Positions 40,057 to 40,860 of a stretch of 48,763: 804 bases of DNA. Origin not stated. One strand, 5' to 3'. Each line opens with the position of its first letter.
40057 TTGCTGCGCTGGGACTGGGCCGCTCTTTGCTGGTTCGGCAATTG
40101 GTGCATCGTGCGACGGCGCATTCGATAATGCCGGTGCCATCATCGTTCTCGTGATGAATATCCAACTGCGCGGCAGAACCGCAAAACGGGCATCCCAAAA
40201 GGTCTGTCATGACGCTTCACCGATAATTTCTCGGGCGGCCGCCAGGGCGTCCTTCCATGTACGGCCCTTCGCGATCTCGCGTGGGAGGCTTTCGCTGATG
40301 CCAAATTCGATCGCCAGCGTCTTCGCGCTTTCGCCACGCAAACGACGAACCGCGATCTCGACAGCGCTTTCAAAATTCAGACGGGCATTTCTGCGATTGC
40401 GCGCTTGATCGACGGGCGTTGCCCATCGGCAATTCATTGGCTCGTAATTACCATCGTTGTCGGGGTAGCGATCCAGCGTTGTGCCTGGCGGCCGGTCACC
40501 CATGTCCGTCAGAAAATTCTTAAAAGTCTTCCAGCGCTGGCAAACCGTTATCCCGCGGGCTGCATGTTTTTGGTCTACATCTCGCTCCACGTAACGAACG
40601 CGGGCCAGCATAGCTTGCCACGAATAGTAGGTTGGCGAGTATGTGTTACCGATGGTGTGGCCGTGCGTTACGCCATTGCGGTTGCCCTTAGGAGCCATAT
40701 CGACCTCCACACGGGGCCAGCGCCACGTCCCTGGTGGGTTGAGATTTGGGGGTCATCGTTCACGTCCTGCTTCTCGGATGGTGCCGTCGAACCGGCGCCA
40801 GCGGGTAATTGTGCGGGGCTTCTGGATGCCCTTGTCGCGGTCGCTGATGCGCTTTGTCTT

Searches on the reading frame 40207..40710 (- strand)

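Call 37: search_protein_families(library=pfam, proteins=[window:40207-40710:-], max_evalue=0.001)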
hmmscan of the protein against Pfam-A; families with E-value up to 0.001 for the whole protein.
window:40207-40710:- (167 aa): 0 families

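Call 39: search_protein_families(library=phrogs, proteins=[window:40207-40710:-], max_evalue=0.001)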
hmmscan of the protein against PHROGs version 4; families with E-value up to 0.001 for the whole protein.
window:40207-40710:- (167 aa): 5 families
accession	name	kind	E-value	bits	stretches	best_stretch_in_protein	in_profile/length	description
phrog_8790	-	DNA, RNA and nucleotide metabolism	3.2e-31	110.1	1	21-113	19-110/241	restriction endonuclease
phrog_374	-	DNA, RNA and nucleotide metabolism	5.3e-30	105.8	1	13-112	262-358/617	HNH endonuclease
phrog_3377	-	DNA, RNA and nucleotide metabolism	1.2e-28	101.3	1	19-143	6-123/196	HNH endonuclease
phrog_2081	-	DNA, RNA and nucleotide metabolism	8.8e-19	68.9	1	18-110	96-199/433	HNH endonuclease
phrog_953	-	DNA, RNA and nucleotide metabolism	6.9e-09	36.5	1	22-98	219-297/420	HNH endonuclease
